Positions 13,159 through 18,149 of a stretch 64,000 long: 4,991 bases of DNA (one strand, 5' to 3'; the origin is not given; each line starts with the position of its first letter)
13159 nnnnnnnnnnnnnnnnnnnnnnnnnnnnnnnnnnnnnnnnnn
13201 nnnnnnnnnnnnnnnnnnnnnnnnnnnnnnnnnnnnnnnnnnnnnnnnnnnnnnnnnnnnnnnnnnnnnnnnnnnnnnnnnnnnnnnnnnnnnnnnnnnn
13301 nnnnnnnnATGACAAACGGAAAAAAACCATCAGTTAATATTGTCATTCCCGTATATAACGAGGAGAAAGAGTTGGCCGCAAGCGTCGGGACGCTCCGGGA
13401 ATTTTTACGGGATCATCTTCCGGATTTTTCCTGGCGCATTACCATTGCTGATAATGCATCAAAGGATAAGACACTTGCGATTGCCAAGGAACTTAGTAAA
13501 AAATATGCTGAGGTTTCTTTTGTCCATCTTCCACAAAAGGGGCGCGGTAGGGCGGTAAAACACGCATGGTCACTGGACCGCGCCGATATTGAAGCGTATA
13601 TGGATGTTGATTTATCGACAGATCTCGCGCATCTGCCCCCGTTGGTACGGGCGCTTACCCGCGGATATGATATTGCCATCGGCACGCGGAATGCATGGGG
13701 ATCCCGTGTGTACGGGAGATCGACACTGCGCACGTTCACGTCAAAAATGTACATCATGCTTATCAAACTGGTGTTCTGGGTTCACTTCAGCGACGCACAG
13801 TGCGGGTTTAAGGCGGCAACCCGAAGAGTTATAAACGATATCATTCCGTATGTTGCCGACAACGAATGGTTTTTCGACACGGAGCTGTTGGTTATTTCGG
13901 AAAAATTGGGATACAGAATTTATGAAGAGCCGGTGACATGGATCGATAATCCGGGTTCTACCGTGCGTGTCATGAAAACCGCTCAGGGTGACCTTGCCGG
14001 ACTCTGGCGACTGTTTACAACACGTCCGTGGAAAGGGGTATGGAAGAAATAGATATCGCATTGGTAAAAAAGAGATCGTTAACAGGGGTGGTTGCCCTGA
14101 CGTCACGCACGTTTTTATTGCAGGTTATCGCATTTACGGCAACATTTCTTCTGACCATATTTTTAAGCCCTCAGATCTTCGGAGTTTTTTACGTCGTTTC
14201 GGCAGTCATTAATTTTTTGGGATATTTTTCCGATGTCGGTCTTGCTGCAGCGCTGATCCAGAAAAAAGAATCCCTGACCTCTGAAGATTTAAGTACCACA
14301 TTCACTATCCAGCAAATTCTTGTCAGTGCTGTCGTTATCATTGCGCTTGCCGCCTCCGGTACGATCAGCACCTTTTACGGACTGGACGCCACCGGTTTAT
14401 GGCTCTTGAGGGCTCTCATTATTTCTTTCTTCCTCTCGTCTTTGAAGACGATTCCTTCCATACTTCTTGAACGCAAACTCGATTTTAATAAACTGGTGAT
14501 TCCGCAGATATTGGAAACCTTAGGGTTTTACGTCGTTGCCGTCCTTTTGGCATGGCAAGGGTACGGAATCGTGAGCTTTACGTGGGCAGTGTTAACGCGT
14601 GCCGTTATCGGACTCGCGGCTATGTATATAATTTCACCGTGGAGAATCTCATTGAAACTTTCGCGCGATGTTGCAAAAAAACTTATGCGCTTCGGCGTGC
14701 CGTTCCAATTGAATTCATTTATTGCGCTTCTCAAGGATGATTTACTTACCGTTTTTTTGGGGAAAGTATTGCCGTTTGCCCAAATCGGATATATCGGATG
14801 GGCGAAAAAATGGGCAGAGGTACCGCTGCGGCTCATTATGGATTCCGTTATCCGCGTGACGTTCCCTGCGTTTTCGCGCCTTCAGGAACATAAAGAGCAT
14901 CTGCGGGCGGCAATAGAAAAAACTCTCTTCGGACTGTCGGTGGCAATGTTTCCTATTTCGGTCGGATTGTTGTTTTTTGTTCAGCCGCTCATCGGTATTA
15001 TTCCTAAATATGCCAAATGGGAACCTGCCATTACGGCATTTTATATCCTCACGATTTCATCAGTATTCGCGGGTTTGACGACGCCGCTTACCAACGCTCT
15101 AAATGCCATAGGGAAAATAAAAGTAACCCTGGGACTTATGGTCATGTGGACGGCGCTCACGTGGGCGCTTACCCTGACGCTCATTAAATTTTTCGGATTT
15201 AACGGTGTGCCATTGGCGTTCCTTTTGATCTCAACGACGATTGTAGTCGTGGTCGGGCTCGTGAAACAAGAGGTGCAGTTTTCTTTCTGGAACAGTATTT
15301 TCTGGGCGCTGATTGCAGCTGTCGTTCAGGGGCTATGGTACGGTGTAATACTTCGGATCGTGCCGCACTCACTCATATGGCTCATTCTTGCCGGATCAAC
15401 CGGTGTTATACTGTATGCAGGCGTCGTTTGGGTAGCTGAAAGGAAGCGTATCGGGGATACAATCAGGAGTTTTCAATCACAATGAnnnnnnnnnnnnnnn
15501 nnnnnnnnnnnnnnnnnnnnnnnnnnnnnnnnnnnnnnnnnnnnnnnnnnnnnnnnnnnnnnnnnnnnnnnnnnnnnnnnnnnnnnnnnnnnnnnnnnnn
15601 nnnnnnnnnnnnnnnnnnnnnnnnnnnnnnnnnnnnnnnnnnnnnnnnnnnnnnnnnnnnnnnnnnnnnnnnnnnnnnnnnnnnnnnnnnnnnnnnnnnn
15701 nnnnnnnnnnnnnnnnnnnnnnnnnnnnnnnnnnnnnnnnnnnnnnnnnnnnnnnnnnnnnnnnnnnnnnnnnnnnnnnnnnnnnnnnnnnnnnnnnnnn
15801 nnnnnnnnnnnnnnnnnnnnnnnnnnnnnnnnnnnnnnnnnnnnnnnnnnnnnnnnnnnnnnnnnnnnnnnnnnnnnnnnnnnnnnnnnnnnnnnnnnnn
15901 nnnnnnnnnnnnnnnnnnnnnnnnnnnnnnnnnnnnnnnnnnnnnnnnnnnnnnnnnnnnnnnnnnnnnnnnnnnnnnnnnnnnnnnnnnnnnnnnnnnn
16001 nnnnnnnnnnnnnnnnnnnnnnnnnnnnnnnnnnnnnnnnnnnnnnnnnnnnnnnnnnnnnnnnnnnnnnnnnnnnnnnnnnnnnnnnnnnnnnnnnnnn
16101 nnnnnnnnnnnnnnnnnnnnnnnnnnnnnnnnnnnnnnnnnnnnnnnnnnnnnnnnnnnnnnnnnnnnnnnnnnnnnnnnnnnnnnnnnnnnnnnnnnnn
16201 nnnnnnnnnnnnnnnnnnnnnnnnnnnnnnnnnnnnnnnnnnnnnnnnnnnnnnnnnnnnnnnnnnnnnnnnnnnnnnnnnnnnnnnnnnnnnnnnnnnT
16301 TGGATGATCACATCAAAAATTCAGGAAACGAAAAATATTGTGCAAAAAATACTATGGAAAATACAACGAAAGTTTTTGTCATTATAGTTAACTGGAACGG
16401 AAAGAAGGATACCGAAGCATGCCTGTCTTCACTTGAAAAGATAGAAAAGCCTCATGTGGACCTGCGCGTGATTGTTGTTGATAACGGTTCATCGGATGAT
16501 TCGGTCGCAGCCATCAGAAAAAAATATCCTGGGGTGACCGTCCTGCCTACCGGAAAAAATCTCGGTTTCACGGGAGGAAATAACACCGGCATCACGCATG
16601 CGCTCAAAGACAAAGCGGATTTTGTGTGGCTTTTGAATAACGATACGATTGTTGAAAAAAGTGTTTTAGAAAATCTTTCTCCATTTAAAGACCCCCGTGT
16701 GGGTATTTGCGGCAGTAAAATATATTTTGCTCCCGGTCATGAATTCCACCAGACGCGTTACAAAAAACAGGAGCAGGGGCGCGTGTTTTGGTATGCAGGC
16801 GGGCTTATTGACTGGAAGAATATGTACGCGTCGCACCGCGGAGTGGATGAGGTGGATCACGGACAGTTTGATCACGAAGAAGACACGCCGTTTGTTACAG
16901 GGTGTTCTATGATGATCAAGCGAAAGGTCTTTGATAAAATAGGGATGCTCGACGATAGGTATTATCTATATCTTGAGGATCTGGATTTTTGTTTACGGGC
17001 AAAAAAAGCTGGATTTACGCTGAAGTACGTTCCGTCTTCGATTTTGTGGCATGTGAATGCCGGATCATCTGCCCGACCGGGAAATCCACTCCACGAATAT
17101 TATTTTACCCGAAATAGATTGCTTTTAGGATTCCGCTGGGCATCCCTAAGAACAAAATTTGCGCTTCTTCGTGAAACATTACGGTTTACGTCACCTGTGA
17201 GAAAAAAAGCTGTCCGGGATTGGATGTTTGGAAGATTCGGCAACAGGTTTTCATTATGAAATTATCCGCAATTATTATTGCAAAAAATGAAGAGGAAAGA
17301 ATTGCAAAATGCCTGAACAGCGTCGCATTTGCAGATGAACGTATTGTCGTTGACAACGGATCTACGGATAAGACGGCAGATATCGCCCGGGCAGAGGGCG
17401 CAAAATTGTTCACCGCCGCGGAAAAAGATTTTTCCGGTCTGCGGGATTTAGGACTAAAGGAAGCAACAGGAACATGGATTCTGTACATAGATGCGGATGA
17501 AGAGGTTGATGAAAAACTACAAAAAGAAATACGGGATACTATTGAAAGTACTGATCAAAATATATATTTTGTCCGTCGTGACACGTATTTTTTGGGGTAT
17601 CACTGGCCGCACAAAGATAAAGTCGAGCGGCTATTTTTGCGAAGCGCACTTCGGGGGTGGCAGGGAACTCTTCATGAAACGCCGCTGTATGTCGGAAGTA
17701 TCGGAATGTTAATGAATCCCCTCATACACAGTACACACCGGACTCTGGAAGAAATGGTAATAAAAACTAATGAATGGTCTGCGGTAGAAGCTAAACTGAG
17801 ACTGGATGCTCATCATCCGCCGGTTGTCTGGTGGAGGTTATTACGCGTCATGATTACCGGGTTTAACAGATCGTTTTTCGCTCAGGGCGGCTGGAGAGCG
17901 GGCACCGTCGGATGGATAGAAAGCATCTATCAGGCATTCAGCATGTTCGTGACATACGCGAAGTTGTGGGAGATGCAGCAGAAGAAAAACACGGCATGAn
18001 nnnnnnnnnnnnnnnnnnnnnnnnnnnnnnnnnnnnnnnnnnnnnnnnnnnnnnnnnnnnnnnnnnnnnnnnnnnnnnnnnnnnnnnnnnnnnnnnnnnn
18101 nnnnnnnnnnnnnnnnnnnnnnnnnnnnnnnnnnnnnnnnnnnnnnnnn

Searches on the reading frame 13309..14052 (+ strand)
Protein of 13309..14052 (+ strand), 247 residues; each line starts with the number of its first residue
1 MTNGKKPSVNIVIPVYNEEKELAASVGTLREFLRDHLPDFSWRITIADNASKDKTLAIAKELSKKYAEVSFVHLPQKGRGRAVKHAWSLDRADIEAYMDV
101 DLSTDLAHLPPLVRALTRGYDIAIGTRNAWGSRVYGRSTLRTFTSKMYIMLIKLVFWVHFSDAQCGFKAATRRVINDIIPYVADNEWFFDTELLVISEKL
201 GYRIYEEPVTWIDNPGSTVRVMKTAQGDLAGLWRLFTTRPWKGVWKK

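Call 21: search_protein_families(library=pfam, proteins=[window:13309-14052:+], max_evalue=0.00001)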
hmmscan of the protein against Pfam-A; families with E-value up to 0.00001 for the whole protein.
window:13309-14052:+ (247 aa): 1 family
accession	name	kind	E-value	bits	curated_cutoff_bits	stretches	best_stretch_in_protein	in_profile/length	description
PF00535.33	Glycos_transf_2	-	4.9e-22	79.1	23.3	1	11-176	2-165/168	Glycosyl transferase family 2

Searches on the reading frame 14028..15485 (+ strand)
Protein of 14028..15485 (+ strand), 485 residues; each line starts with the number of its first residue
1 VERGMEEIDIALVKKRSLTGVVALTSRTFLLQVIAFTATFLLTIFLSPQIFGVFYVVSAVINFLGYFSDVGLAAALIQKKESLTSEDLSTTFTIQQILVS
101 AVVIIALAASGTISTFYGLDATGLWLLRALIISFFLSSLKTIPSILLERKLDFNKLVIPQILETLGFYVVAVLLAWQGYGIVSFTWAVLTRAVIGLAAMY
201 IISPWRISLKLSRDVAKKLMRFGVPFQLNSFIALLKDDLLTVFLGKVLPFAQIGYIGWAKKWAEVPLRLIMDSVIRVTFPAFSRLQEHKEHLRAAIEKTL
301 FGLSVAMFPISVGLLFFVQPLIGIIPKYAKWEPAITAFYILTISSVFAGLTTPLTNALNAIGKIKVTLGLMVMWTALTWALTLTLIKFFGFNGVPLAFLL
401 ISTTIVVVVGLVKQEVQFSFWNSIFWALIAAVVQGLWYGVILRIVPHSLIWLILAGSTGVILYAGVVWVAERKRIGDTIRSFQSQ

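Call 21: search_protein_families(library=pfam, proteins=[window:14028-15485:+], max_evalue=0.00001)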
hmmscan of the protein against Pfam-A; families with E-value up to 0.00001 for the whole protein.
window:14028-15485:+ (485 aa): 2 families
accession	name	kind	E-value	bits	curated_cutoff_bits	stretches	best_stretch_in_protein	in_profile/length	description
PF13440.11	Polysacc_synt_3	-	2e-53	182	23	1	42-325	2-283/293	Polysaccharide biosynthesis protein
PF01943.22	Polysacc_synt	-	2.6e-20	73.4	28.2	1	18-286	2-274/274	Polysaccharide biosynthesis protein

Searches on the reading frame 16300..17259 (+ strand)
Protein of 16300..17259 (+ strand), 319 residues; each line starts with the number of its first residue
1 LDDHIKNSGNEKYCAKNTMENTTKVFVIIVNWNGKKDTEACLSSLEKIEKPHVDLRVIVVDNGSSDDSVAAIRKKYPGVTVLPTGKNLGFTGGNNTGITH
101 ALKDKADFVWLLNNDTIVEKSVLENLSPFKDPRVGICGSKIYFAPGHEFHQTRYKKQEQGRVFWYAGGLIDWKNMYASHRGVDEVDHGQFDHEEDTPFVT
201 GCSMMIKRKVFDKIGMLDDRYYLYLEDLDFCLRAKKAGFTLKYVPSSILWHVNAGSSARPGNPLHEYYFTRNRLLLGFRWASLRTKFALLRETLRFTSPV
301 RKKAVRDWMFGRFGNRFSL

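Call 21: search_protein_families(library=pfam, proteins=[window:16300-17259:+], max_evalue=0.00001)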
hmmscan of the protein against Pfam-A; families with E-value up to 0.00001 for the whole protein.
window:16300-17259:+ (319 aa): 3 families
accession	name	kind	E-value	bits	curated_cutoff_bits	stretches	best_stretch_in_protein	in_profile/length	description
PF13641.12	Glyco_tranf_2_3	-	1e-19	71.9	27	1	25-254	3-214/230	Glycosyltransferase like family 2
PF00535.33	Glycos_transf_2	-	1.7e-19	70.8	23.3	1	27-214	2-167/168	Glycosyl transferase family 2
PF13632.12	Glyco_trans_2_3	-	5.1e-07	30.1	27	0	194-257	68-126/198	Glycosyl transferase family group 2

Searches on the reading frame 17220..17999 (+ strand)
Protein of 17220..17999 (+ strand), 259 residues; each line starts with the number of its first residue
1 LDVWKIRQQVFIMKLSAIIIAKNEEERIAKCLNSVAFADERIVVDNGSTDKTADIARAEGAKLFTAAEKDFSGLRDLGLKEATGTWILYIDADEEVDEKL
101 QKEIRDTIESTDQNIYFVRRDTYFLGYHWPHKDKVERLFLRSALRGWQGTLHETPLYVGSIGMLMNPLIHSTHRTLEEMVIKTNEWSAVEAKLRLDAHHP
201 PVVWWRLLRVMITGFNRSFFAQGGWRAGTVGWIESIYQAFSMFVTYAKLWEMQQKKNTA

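Call 21: search_protein_families(library=pfam, proteins=[window:17220-17999:+], max_evalue=0.00001)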
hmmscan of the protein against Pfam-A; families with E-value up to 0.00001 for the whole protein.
window:17220-17999:+ (259 aa): 1 family
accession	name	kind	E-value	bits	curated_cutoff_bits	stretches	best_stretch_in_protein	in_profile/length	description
PF00535.33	Glycos_transf_2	-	8e-21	75.1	23.3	1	16-160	1-155/168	Glycosyl transferase family 2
